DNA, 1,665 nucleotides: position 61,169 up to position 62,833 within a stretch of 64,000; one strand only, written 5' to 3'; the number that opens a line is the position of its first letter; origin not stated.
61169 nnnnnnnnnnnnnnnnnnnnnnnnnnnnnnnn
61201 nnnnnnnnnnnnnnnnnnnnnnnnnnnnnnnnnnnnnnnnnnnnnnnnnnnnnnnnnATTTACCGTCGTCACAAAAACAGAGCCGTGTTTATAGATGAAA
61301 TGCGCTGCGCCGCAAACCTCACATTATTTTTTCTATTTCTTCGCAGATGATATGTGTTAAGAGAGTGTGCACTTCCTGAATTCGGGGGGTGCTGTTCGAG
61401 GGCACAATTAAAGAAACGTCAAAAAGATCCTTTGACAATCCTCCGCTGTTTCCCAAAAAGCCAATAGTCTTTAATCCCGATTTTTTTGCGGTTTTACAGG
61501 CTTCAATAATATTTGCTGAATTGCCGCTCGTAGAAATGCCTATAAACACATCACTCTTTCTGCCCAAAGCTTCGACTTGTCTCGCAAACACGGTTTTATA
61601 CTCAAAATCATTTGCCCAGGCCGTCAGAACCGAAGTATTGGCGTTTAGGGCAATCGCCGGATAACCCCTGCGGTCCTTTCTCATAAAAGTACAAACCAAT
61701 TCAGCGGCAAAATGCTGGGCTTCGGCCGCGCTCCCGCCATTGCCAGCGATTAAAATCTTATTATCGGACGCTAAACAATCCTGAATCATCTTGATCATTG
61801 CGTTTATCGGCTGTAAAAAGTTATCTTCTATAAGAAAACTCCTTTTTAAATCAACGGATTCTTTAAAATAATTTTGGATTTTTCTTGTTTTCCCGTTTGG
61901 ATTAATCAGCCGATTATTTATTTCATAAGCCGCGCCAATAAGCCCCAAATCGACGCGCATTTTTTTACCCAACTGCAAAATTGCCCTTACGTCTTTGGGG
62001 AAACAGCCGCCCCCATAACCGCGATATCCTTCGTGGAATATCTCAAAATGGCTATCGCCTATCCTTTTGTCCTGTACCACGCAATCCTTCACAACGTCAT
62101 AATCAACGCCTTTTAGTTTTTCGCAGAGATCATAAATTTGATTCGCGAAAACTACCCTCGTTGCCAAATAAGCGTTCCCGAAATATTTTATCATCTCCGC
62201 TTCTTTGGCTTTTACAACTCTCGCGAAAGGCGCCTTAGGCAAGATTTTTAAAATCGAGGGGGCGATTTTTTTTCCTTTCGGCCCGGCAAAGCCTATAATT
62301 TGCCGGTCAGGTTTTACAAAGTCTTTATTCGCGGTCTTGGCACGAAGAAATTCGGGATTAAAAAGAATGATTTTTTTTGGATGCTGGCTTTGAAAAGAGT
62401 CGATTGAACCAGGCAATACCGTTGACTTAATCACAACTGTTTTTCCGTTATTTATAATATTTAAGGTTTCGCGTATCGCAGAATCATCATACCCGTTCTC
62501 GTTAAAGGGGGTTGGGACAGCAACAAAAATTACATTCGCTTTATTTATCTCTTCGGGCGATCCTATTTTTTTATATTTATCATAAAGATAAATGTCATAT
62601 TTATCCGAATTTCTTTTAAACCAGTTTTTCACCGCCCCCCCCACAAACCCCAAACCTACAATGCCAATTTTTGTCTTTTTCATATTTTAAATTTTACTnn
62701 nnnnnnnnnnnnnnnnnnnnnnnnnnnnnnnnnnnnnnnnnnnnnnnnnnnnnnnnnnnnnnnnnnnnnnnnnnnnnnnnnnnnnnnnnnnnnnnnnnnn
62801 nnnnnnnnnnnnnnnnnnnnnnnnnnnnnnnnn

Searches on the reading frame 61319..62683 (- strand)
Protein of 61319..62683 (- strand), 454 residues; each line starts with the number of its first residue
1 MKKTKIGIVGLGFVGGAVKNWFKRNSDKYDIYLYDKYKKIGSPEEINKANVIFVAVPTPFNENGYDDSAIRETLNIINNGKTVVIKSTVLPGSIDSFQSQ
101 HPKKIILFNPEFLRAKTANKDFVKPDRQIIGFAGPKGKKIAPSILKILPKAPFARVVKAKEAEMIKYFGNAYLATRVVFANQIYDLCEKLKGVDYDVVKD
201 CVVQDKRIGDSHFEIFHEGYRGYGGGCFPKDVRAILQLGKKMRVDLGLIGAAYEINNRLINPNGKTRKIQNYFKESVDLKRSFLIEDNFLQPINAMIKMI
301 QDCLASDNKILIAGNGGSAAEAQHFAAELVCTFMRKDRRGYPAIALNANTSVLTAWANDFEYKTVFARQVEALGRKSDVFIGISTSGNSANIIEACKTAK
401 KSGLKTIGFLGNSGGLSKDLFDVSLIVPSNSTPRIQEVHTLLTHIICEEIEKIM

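Call 3: search_protein_families(library=pfam, proteins=[window:61319-62683:-])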
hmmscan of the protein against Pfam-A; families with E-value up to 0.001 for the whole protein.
window:61319-62683:- (454 aa): 4 families
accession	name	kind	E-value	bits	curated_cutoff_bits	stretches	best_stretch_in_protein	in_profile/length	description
PF13580.11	SIS_2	-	1.9e-25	89.9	27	1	287-410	15-137/138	SIS domain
PF00984.24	UDPG_MGDP_dh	-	5.1e-24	84.7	25.4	1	160-257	1-93/94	UDP-glucose/GDP-mannose dehydrogenase family, central domain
PF03721.20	UDPG_MGDP_dh_N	-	8.2e-18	65.1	27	1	44-138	72-181/187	UDP-glucose/GDP-mannose dehydrogenase family, NAD binding domain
PF01380.27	SIS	-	6.3e-05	23.2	25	0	362-424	39-101/131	SIS domain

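Call 4: search_protein_families(library=ncbifam, proteins=[window:61319-62683:-])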
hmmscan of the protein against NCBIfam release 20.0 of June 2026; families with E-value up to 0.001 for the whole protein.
window:61319-62683:- (454 aa): 16 families
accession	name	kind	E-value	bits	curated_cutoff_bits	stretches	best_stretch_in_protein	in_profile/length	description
TIGR00441.1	gmhA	equivalog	7e-59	198.3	209.45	1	298-451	2-154/154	D-sedoheptulose 7-phosphate isomerase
NF010546.0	PRK13936.1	equivalog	2.6e-57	193.7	276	1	267-452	5-190/197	phosphoheptose isomerase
NF001628.0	PRK00414.1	equivalog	4.3e-46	157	265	1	268-454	5-190/192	D-sedoheptulose 7-phosphate isomerase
TIGR03026.1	NDP-sugDHase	subfamily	4e-44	151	189.8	1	44-259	72-296/413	nucleotide sugar dehydrogenase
NF010547.0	PRK13938.1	equivalog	4.7e-39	134.1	320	1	267-452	5-189/196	D-sedoheptulose 7-phosphate isomerase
NF008138.0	PRK10886.1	equivalog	7.7e-35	120.4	352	1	292-452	26-188/196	DnaA initiator-associating protein DiaA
NF041297.1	UDPGDh_AglM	equivalog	9.5e-35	120.3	670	1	42-258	68-299/429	UDP-glucose 6-dehydrogenase AglM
NF047673.2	TeichurnBiosyTuaD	equivalog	4.3e-32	111.8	700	1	43-258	72-292/439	UDP-glucose 6-dehydrogenase TuaD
NF011631.0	PRK15057.1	equivalog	2.7e-21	76.1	757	1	47-238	72-264/388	UDP-glucose 6-dehydrogenase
NF040825.1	UDPMaNacDH_Arch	equivalog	3.8e-11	42.5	750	1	35-259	62-287/418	UDP-N-acetyl-D-mannosamine dehydrogenase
NF003915.0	PRK05441.1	subfamily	1.7e-07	30.6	168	1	289-414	44-169/300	N-acetylmuramic acid 6-phosphate etherase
NF002805.0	PRK02947.1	subfamily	2.6e-06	26.8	135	1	271-408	6-139/247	sugar isomerase domain-containing protein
NF008286.0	PRK11064.1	equivalog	5e-06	25.3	459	1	46-193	73-239/420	UDP-N-acetyl-D-mannosamine dehydrogenase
NF009222.0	PRK12570.1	subfamily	1e-05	24.6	255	1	290-425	52-187/307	N-acetylmuramic acid 6-phosphate etherase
NF041755.1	RuMP_HxlAB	equivalog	0.00028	19.9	500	0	375-430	287-342/391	bifunctional 3-hexulose-6-phosphate synthase/6-phospho-3-hexuloisomerase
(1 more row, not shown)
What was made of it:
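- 61319..61885 (-): GmhA (sedoheptulose-7-phosphate isomerase) domain, residues ~267-454 of the 454-aa fusion protein. TIGR00441 gives 198.3 bits against a cutoff of 209.45 (call 4).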

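Call 8: find_homologous_proteins(query=window:61322-62683:-)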
Query window:61322-62683:- (454 aa): 3340 proteins with E <= 0.001 among 8000 candidates; the best 120 are listed.
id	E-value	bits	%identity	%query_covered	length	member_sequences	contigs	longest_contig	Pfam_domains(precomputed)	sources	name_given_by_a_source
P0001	0.0e+0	1022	100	100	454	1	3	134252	PF13580.12,PF00984.25,PF03721.21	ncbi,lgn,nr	ncbi:MAG: SIS domain-containing protein [Candidatus Liptonbacteria bacterium]|nr:SIS domain-containi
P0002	5.0e-132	459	59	75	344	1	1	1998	PF01380.28,PF13580.12,PF00984.25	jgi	-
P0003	2.5e-127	443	72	57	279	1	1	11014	PF00984.25,PF03721.21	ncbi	-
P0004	3.2e-123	430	72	57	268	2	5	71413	PF00984.25,PF03721.21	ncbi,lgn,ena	ncbi:MAG: hypothetical protein AAB572_00605 [Patescibacteria group bacterium]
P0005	5.2e-123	429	73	55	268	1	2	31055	PF00984.25,PF03721.21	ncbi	-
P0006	6.2e-122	426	72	57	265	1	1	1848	PF00984.25,PF03721.21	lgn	-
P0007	1.7e-121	424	70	57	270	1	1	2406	PF00984.25,PF03721.21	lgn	-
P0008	2.2e-121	424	69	58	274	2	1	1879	PF00984.25,PF03721.21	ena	-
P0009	4.0e-120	420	67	58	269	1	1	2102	PF00984.25,PF03721.21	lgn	-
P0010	3.8e-119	416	68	58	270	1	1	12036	PF00984.25,PF03721.21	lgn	-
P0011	1.1e-115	405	69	56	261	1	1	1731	PF00984.25,PF03721.21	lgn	-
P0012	1.1e-112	395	66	57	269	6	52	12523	PF00984.25,PF03721.21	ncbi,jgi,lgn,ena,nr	ncbi:hypothetical protein COZ81_02455 [Candidatus Jorgensenbacteria bacterium CG_4_8_14_3_um_filter_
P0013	1.2e-111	392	65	55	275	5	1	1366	PF00984.25,PF03721.21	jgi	-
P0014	3.7e-111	390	63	57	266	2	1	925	PF00984.25,PF03721.21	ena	-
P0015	7.2e-111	389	63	57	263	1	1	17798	PF00984.25,PF03721.21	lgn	-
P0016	1.4e-109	385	64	57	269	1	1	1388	PF00984.25,PF03721.21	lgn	-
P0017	7.2e-109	383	62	57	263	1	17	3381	PF00984.25,PF03721.21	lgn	-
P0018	5.9e-108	380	62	58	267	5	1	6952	PF00984.25,PF03721.21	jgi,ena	-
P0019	5.9e-108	380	64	57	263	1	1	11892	PF00984.25,PF03721.21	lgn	-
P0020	1.9e-107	378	60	58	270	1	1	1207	PF00984.25,PF03721.21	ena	-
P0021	2.1e-107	378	63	57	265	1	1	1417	PF00984.25,PF03721.21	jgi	jgi:UDPglucose 6-dehydrogenase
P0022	2.6e-107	377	63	55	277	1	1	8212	PF00984.25,PF03721.21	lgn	-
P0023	3.8e-107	377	63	57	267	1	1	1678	PF00984.25,PF03721.21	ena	-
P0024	7.8e-107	376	62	59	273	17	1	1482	PF00984.25,PF03721.21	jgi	-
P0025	1.3e-106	375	60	57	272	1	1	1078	PF00984.25,PF03721.21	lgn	-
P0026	6.9e-106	373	58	54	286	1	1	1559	PF00984.25,PF03721.21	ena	-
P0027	7.8e-106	373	61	57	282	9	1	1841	PF00984.25,PF03721.21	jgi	jgi:UDPglucose 6-dehydrogenase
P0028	9.3e-106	372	61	57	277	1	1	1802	PF00984.25,PF03721.21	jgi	-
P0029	1.1e-105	372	63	57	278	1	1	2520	PF00984.25,PF03721.21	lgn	-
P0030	1.5e-105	372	62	57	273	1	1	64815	PF00984.25,PF03721.21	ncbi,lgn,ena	-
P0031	3.8e-105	370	62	57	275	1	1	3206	PF00984.25,PF03721.21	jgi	-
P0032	5.2e-105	370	60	57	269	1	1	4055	PF00984.25,PF03721.21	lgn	-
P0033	2.1e-104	368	60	59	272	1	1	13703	PF00984.25,PF03721.21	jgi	jgi:UDPglucose 6-dehydrogenase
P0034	3.3e-104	367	59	57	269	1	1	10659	PF00984.25,PF03721.21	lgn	-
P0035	3.5e-104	367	62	57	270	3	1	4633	PF00984.25,PF03721.21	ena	-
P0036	1.3e-103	365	57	58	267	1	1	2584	PF00984.25,PF03721.21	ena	-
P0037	1.5e-103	365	61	57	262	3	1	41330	PF00984.25,PF03721.21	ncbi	-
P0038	2.5e-103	364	59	57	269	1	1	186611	PF00984.25,PF03721.21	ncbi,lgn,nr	ncbi:MAG: hypothetical protein Q8N22_01240 [bacterium]|nr:hypothetical protein [bacterium]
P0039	6.4e-103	363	60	57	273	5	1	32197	PF00984.25,PF03721.21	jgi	-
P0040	2.3e-102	361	61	57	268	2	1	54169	PF00984.25,PF03721.21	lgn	-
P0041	6.8e-102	360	59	57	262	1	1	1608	PF00984.25,PF03721.21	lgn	-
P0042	1.5e-101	359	58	57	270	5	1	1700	PF00984.25,PF03721.21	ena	-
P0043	2.4e-101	358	59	59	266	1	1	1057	PF00984.25,PF03721.21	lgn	-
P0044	3.4e-101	357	59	57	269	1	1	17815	PF00984.25,PF03721.21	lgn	-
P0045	4.3e-101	357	57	58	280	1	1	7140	PF00984.25,PF03721.21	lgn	-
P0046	5.5e-101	357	60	57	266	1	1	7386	PF00984.25,PF03446.22,PF03721.21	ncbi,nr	ncbi:MAG: NAD(P)-binding domain-containing protein [Nanoarchaeota archaeon]|nr:NAD(P)-binding domain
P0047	1.0e-100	356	57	57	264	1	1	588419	PF00984.25,PF03721.21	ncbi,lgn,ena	-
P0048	1.6e-100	355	57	58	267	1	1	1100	PF00984.25,PF03721.21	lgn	-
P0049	1.6e-100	355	58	57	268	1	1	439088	PF00984.25,PF03721.21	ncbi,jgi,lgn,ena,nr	ncbi:MAG TPA: hypothetical protein VMA75_02945 [Candidatus Paceibacterota bacterium]|nr:hypothetical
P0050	1.8e-100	355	60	57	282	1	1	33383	PF00984.25,PF03721.21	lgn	-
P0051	2.0e-100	355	60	57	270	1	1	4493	PF00984.25,PF03721.21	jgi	jgi:nucleotide sugar dehydrogenase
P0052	1.1e-99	352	59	56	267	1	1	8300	PF00984.25,PF03721.21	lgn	-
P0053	1.2e-99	352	61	59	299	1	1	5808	PF00984.25,PF03721.21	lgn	-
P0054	1.3e-99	352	58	58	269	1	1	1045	PF00984.25,PF03446.22,PF03721.21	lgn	-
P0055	1.4e-99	352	60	55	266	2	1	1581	PF00984.25,PF03721.21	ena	-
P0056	1.7e-99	352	60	58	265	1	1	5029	PF00984.25,PF03721.21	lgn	-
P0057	4.2e-99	350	58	57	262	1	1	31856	PF00984.25,PF03721.21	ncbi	-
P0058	5.3e-99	350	58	59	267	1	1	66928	PF00984.25,PF03721.21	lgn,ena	-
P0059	3.6e-98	347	57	56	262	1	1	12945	PF00984.25,PF03721.21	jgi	jgi:UDPglucose 6-dehydrogenase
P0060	5.3e-98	347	56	58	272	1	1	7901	PF00984.25,PF03721.21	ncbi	-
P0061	1.1e-97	346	59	54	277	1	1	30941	PF00984.25,PF03721.21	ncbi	-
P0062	1.8e-97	345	57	59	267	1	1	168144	PF00984.25,PF03721.21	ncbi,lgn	-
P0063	3.6e-97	344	55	57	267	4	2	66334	PF00984.25,PF03721.21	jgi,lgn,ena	-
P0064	1.1e-96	342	60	57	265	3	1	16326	PF00984.25,PF03721.21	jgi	-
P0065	1.4e-96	342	56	54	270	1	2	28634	PF00984.25,PF03721.21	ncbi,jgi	ncbi:MAG: hypothetical protein RL681_200 [Candidatus Parcubacteria bacterium]|jgi:UDPglucose 6-dehyd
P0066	2.2e-96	341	58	59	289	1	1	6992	PF00984.25,PF03721.21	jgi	-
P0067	2.6e-96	341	59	57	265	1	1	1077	PF00984.25,PF03721.21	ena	-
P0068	3.0e-96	341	57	57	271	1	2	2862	PF00984.25,PF03721.21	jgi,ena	jgi:UDPglucose 6-dehydrogenase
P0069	4.4e-96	340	58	54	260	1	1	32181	PF00984.25,PF03721.21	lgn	-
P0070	5.5e-96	340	58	58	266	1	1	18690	PF00984.25,PF03721.21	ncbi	ncbi:MAG: hypothetical protein V2A55_00235 [Candidatus Jorgensenbacteria bacterium]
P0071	5.8e-96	340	57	54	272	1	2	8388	PF00984.25,PF03721.21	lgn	-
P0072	5.8e-96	340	60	57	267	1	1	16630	PF00984.25,PF03721.21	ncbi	-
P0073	6.5e-96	340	56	57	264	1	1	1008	PF00984.25,PF03721.21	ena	-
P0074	7.0e-96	340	54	57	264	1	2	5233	PF00984.25,PF03721.21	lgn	-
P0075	7.5e-96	340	58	54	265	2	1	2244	PF00984.25,PF03721.21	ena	-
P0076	1.1e-95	339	55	57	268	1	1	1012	PF00984.25,PF03721.21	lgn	-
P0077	1.4e-95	339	55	53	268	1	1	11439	PF00984.25,PF03721.21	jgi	jgi:UDPglucose 6-dehydrogenase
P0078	2.3e-95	338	59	57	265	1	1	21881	PF00984.25,PF03721.21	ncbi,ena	-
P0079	3.5e-95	338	59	55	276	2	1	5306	PF00984.25,PF03721.21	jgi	-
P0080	3.9e-95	337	58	54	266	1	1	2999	PF00984.25,PF03721.21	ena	-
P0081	3.9e-95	337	55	54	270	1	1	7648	PF00984.25,PF03721.21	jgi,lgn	jgi:UDPglucose 6-dehydrogenase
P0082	4.5e-95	337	56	59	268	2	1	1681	PF00984.25,PF03721.21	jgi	jgi:UDPglucose 6-dehydrogenase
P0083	5.2e-95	337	57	58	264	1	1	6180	PF00984.25,PF03721.21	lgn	-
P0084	6.5e-95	337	56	57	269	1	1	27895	PF00984.25,PF03721.21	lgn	-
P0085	6.5e-95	337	59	57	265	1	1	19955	PF00984.25,PF03721.21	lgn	-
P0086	8.1e-95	336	56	54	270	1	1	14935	PF00984.25,PF03721.21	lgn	-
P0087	8.1e-95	336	57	58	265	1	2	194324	PF00984.25,PF03721.21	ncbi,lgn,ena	-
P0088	9.2e-95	336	57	55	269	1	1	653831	PF00984.25,PF03721.21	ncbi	ncbi:MAG: hypothetical protein ACKKMO_02100 [Candidatus Nealsonbacteria bacterium]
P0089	9.5e-95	336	59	58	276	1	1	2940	PF00984.25,PF03721.21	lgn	-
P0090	1.2e-94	336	60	57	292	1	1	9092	PF00984.25,PF03721.21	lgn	-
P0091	1.6e-94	335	57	58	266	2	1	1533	PF00984.25,PF03721.21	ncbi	-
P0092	1.8e-94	335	60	53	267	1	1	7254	PF00984.25,PF03721.21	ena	-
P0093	2.4e-94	335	57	54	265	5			PF00984.25,PF03721.21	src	-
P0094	2.4e-94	335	58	56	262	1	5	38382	PF00984.25,PF03721.21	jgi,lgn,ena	-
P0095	2.4e-94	335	56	54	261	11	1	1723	PF00984.25,PF03721.21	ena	-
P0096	4.7e-94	334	58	58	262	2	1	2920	PF00984.25,PF03721.21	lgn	-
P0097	6.0e-94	333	57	55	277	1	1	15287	PF00984.25,PF03721.21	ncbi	-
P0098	6.9e-94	333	57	58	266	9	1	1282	PF00984.25,PF03721.21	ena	-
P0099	8.7e-94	333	57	57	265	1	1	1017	PF00984.25,PF03446.22,PF03721.21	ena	-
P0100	1.8e-93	332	58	58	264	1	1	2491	PF00984.25,PF03721.21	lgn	-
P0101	2.4e-93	331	54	57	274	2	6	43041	PF00984.25,PF03721.21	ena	-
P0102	2.5e-93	331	58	57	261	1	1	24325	PF00984.25,PF03721.21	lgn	-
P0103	3.4e-93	331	57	59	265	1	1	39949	PF00984.25,PF03721.21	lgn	-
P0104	6.5e-93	330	57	57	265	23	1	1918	PF00984.25,PF03721.21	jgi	-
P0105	7.4e-93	330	57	57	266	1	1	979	PF00984.25,PF03721.21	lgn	-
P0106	1.6e-92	329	58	54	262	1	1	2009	PF00984.25,PF03721.21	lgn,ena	-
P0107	2.3e-92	328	53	54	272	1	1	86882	PF00984.25,PF03721.21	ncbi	-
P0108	2.4e-92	328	56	57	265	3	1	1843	PF00984.25,PF03721.21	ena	-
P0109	3.3e-92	328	57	58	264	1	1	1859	PF00984.25,PF03721.21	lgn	-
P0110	4.2e-92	327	56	54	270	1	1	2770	PF00984.25,PF03721.21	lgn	-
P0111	5.5e-92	327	54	57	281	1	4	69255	PF00984.25,PF03721.21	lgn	-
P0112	6.9e-92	327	54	55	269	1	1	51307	PF00984.25,PF03721.21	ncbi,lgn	-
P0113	7.6e-92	327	59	57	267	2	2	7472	PF00984.25,PF03721.21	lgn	-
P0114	8.5e-92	326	55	57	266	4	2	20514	PF00984.25,PF03446.22,PF03721.21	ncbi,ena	ncbi:MAG: hypothetical protein AAB634_00695 [Patescibacteria group bacterium]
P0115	9.7e-92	326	57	56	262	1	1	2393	PF00984.25,PF03721.21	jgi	jgi:UDPglucose 6-dehydrogenase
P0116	9.8e-92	326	54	56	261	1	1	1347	PF00984.25,PF03721.21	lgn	-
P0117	1.3e-91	326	60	57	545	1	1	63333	PF10111.15,PF13641.13,PF00984.25,PF03721.21,PF00535.33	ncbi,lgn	-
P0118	1.5e-91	326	56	55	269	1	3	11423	PF00984.25,PF03721.21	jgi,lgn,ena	-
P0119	1.5e-91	326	56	58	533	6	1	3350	PF10111.15,PF13641.13,PF00984.25,PF03721.21,PF00535.33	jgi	-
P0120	3.5e-91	324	56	55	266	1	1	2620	PF00984.25,PF03721.21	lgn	-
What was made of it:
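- Homologues are mostly stand-alone proteins of ~260-290 aa: nearly all of the top 120 of 3340 hits (call 8).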

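Call 11: find_encoding_contigs(protein=P0002, flank=10000, max_places=3)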
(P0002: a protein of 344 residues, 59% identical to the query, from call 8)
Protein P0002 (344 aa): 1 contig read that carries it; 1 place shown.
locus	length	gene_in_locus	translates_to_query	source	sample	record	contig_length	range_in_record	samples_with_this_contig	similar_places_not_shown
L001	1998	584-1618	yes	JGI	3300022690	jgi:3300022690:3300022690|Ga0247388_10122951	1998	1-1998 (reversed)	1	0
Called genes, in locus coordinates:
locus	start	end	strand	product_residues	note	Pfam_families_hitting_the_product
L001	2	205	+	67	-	?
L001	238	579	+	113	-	PF03721:UDPG_MGDP_dh_N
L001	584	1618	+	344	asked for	PF00984:UDPG_MGDP_dh, PF13580:SIS_2, PF01380:SIS (weak)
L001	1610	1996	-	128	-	?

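Call 12: find_encoding_contigs(protein=P0004, flank=8000, max_places=2)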
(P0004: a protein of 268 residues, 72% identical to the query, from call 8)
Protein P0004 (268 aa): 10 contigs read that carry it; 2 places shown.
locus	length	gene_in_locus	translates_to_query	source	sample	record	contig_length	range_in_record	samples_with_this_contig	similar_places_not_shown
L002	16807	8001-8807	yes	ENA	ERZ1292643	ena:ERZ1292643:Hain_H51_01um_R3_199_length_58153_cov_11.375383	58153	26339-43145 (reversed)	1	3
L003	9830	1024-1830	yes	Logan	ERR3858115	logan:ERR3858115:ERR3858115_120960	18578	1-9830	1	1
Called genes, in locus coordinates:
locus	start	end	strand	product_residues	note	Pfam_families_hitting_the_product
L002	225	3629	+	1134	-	PF01471:PG_binding_1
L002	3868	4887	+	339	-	-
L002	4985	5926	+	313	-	-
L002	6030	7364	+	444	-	PF04932:Wzy_C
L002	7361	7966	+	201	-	-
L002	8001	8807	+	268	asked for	PF03721:UDPG_MGDP_dh_N, PF00984:UDPG_MGDP_dh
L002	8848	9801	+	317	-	PF01073:3Beta_HSD, PF01370:Epimerase, PF02719:Polysacc_synt_2, PF04321:RmlD_sub_bind, PF08659:KR (faint), PF13460:NAD_binding_10 (weak), PF16363:GDP_Man_Dehyd, PF07993:NAD_binding_4 (weak)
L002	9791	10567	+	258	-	PF13489:Methyltransf_23, PF13847:Methyltransf_31 (weak), PF08241:Methyltransf_11, PF08242:Methyltransf_12, PF13649:Methyltransf_25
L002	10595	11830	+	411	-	PF08421:Methyltransf_13, PF13489:Methyltransf_23, PF08241:Methyltransf_11, PF08242:Methyltransf_12 (weak), PF13649:Methyltransf_25 (weak), PF08484:Methyltransf_14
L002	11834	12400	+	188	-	PF00908:dTDP_sugar_isom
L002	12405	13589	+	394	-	PF01075:Glyco_transf_9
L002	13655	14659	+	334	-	PF00288:GHMP_kinases_N, PF08544:GHMP_kinases_C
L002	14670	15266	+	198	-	PF13580:SIS_2, PF01380:SIS (weak)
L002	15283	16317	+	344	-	PF01073:3Beta_HSD, PF01370:Epimerase, PF02719:Polysacc_synt_2 (faint), PF04321:RmlD_sub_bind, PF13460:NAD_binding_10 (weak), PF16363:GDP_Man_Dehyd, PF07993:NAD_binding_4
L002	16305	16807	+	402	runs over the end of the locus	PF00483:NTP_transferase, PF12804:NTP_transf_3, PF00702:Hydrolase, PF13419:HAD_2 (faint), PF08645:PNK3P, PF13242:Hydrolase_like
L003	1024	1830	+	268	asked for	PF03721:UDPG_MGDP_dh_N, PF00984:UDPG_MGDP_dh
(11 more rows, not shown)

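Call 13: find_encoding_contigs(protein=P0047, flank=8000, max_places=1)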
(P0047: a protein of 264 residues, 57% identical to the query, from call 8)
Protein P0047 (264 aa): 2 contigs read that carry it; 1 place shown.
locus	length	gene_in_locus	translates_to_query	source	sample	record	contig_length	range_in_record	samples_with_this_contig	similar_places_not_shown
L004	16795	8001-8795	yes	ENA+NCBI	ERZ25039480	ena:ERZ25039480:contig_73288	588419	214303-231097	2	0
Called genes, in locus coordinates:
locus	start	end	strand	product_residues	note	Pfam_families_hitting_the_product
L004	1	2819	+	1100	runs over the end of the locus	PF00535:Glycos_transf_2, PF10111:Glyco_tranf_2_2, PF13641:Glyco_tranf_2_3, PF13632:Glyco_trans_2_3 (weak), PF09971:DUF2206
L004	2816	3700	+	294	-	PF00535:Glycos_transf_2, PF10111:Glyco_tranf_2_2 (faint), PF13641:Glyco_tranf_2_3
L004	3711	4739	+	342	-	PF13439:Glyco_transf_4, PF00534:Glycos_transf_1 (weak), PF13692:Glyco_trans_1_4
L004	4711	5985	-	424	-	PF01943:Polysacc_synt, PF13440:Polysacc_synt_3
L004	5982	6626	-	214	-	PF01522:Polysacc_deac_1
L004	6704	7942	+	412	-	PF00150:Cellulase, PF01229:Glyco_hydro_39 (weak), PF01373:Glyco_hydro_14 (faint)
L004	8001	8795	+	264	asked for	PF03721:UDPG_MGDP_dh_N, PF00984:UDPG_MGDP_dh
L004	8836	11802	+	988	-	PF01471:PG_binding_1, PF00041:fn3, PF17957:Big_7, PF00041:fn3, PF01373:Glyco_hydro_14 (weak), PF01229:Glyco_hydro_39 (weak)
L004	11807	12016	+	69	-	-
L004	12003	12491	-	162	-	PF09900:DUF2127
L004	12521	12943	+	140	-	PF01467:CTP_transf_like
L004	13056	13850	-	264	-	PF18914:DUF5666 (faint)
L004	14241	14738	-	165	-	PF01988:VIT1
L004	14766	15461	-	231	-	-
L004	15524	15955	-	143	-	-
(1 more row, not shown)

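Call 14: find_encoding_contigs(protein=P0088, flank=8000, max_places=1)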
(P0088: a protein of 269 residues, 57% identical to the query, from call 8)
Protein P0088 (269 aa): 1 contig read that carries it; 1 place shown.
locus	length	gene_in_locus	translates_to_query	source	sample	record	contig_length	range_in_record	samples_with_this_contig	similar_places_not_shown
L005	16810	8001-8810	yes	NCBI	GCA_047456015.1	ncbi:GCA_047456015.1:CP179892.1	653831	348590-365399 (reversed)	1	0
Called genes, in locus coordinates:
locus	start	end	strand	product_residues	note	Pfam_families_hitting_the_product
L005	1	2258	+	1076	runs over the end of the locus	-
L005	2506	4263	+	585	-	-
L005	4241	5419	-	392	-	PF01041:DegT_DnrJ_EryC1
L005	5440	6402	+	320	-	PF01073:3Beta_HSD, PF01370:Epimerase, PF02719:Polysacc_synt_2, PF04321:RmlD_sub_bind, PF07993:NAD_binding_4 (faint), PF16363:GDP_Man_Dehyd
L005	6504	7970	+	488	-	PF01943:Polysacc_synt, PF03023:MurJ (weak), PF13440:Polysacc_synt_3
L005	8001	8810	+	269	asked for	PF03721:UDPG_MGDP_dh_N, PF00984:UDPG_MGDP_dh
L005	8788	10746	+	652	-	PF00535:Glycos_transf_2 (weak)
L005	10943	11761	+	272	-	-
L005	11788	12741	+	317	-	PF05050:Methyltransf_21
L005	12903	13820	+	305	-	PF01073:3Beta_HSD, PF01370:Epimerase, PF02719:Polysacc_synt_2, PF04321:RmlD_sub_bind, PF07993:NAD_binding_4 (faint), PF16363:GDP_Man_Dehyd, PF13460:NAD_binding_10 (faint)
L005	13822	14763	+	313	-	PF13489:Methyltransf_23, PF08241:Methyltransf_11, PF08242:Methyltransf_12, PF13649:Methyltransf_25, PF13847:Methyltransf_31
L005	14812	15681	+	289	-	PF00535:Glycos_transf_2, PF10111:Glyco_tranf_2_2, PF13641:Glyco_tranf_2_3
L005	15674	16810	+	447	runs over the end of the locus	-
